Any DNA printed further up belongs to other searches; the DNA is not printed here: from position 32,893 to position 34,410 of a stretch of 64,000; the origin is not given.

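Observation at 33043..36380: Paralogous pair of abundant-looking secreted proteins ending in canonical outer-membrane beta-barrel signals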

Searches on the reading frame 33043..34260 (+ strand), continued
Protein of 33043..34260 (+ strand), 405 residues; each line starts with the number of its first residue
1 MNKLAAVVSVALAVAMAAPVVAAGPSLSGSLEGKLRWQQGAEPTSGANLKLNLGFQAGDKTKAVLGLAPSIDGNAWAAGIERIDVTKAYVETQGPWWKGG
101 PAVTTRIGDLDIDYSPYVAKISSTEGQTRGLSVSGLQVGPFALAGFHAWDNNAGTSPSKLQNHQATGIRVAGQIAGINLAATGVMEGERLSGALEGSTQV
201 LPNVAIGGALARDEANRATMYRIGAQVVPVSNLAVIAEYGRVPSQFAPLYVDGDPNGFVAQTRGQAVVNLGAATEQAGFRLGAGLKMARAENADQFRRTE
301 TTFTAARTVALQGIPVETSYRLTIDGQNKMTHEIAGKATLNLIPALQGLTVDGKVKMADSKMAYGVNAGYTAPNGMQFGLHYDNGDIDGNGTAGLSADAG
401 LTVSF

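Call 78: search_protein_families(library=pfam, proteins=[L009:5750-7486:+, L009:9703-10860:+, L009:10871-12175:+, L012:5937-7301:+, L012:3950-5665:+, L012:10947-12206:+, L013:5611-7239:+, L013:9421-10503:+, L008:6129-7499:+, L010:4515-5720:+], max_evalue=0.00001)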
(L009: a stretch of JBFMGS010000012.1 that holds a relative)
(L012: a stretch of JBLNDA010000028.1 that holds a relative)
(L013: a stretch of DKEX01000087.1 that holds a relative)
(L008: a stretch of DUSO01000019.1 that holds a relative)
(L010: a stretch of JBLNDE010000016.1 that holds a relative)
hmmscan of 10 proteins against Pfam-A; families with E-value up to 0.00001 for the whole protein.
L009:5750-7486:+ (578 aa): 2 families
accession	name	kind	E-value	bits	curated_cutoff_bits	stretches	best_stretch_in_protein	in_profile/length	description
PF01314.23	AFOR_C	-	5.5e-78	263.2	27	1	234-570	1-357/385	Aldehyde ferredoxin oxidoreductase, domains 2 & 3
PF02730.20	AFOR_N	-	5.4e-52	176.9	29.8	1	15-217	2-197/199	Aldehyde ferredoxin oxidoreductase, N-terminal domain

L009:9703-10860:+ (385 aa): 4 families
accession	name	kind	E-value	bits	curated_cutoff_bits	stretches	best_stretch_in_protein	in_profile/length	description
PF13377.12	Peripla_BP_3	-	4.6e-43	147.6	26.5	1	206-367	1-167/167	Periplasmic binding protein-like domain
PF00532.27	Peripla_BP_1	-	5.4e-29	102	22.2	1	105-361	9-277/281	Periplasmic binding proteins and sugar binding domain of LacI family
PF00356.27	LacI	-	4.2e-20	71.7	27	1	38-83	1-46/46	Bacterial regulatory proteins, lacI family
PF13407.12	Peripla_BP_4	-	2.6e-17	63.6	35.1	1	103-345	4-254/258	Periplasmic binding protein domain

L009:10871-12175:+ (434 aa): 2 families
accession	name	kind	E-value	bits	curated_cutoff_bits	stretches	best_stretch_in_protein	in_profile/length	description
PF13416.11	SBP_bac_8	-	1.4e-30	107.5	27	1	64-371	1-274/279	Bacterial extracellular solute-binding protein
PF01547.30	SBP_bac_1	-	3.6e-23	83.5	26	1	61-346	9-306/307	Bacterial extracellular solute-binding protein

L012:5937-7301:+ (454 aa): 0 families

L012:3950-5665:+ (571 aa): 2 families
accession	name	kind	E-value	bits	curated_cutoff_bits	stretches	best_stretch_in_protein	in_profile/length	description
PF00206.25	Lyase_1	-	1.9e-81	274.3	27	1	107-401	1-312/312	Lyase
PF14698.11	ASL_C2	-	7.1e-25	87.7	27.3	1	464-531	1-68/69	Argininosuccinate lyase C-terminal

L012:10947-12206:+ (419 aa): 2 families
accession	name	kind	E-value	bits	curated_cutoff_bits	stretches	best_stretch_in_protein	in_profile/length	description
PF13416.11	SBP_bac_8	-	1.3e-32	114.2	27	1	49-360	1-278/279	Bacterial extracellular solute-binding protein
PF01547.30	SBP_bac_1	-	7.6e-24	85.7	26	1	47-331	10-306/307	Bacterial extracellular solute-binding protein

L013:5611-7239:+ (542 aa): 3 families
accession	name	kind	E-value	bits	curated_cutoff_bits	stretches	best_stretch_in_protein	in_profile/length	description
PF00696.33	AA_kinase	-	9.2e-53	179.8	24.9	1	141-373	2-234/234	Amino acid kinase family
PF22468.2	ACT_9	-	6.2e-22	77.6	27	1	474-532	1-61/61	ACT domain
PF13840.12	ACT_7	-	3.1e-18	65.8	27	1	470-529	5-64/65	ACT domain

L013:9421-10503:+ (360 aa): 4 families
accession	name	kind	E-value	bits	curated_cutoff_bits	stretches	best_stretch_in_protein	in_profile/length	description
PF13377.12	Peripla_BP_3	-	2.3e-42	145.3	26.5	1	181-342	1-167/167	Periplasmic binding protein-like domain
PF00532.27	Peripla_BP_1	-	8.3e-26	91.5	22.2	1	80-337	9-278/281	Periplasmic binding proteins and sugar binding domain of LacI family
PF00356.27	LacI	-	2.6e-20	72.4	27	1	13-58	1-46/46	Bacterial regulatory proteins, lacI family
PF13407.12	Peripla_BP_4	-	5.7e-17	62.6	35.1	1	77-320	3-254/258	Periplasmic binding protein domain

L008:6129-7499:+ (456 aa): 4 families
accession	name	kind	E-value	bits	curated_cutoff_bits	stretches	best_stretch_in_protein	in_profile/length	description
PF00696.33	AA_kinase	-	2.7e-51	175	24.9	1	59-291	2-234/234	Amino acid kinase family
PF22468.2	ACT_9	-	3.3e-24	84.9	27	1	392-450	1-61/61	ACT domain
PF13840.12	ACT_7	-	1.8e-21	76.2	27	1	386-446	3-63/65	ACT domain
PF01842.31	ACT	-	1.6e-06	28.2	27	0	338-364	16-46/66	ACT domain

L010:4515-5720:+ (401 aa): 3 families
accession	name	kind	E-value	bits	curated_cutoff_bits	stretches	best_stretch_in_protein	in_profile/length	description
PF00696.33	AA_kinase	-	2.5e-53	181.7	24.9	1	3-235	2-234/234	Amino acid kinase family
PF22468.2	ACT_9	-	5.8e-22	77.7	27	1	336-394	1-61/61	ACT domain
PF13840.12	ACT_7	-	3.6e-17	62.4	27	1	332-391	5-64/65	ACT domain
